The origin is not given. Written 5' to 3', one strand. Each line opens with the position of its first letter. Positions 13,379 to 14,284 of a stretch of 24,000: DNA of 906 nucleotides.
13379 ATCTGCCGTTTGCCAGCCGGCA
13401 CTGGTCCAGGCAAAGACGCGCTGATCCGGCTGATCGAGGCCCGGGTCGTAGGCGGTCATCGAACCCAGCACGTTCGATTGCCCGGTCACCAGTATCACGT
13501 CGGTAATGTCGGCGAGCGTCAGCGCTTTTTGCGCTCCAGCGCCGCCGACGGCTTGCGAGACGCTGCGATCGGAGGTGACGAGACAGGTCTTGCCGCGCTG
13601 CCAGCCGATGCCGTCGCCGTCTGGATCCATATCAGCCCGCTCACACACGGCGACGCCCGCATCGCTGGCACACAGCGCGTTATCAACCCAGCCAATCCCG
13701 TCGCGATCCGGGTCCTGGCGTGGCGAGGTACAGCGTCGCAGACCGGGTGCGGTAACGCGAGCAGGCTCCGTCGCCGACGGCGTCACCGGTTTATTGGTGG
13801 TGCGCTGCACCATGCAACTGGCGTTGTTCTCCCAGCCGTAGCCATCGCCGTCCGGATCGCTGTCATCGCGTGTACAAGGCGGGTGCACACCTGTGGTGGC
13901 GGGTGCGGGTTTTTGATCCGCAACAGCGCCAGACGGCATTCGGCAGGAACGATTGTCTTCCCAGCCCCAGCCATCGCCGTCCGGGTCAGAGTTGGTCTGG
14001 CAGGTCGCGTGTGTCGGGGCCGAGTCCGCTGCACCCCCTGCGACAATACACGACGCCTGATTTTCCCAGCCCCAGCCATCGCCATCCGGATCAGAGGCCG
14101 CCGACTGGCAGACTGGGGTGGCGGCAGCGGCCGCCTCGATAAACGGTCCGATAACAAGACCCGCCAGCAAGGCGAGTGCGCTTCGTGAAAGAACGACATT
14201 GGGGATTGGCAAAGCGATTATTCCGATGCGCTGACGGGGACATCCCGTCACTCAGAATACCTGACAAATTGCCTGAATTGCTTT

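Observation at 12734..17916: Tandem array of four diverged SASA/SGNH esterase paralogs, each with its own export signal and a different N-terminal module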

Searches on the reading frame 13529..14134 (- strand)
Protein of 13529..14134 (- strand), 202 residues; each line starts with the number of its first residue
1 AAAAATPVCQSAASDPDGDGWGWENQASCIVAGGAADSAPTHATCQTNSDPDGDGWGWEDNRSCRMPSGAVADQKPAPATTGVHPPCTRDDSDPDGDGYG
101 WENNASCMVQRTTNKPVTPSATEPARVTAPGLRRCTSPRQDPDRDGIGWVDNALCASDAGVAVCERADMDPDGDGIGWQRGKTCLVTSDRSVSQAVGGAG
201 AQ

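Call 21: search_solved_structures(query=window:13529-14134:-, max_evalue=10, show_alignments=3)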
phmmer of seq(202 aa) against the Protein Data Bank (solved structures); distinct sequences matched with E-value up to 10: 1.
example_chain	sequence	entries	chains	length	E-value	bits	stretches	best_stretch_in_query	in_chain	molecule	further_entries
1e8r_A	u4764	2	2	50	0.017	18.3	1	54-78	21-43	ENDO-1,4-BETA-XYLANASE | XYLANASE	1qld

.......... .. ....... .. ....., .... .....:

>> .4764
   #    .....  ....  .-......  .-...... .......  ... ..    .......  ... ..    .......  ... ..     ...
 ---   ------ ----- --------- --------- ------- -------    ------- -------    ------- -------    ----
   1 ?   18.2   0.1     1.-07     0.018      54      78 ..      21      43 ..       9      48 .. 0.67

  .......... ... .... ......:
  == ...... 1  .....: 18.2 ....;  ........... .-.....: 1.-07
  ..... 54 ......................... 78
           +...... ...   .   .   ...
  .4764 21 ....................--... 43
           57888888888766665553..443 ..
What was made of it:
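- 13571..14110 (-): Five Cys-bounded modules (C-x5-8-DPD[GR]DG-[WYI]GW-x5-C), separated by linkers with low model confidence. They resemble the second half of CBM10. The match to the solved CBM10 structure 1e8r covers only GWGWE..SC, E 0.017 (call 21).
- On CBM10 (paralog 1 modules): Only the GWGWE..SC half aligns to 1e8r (E 0.017, call 21).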
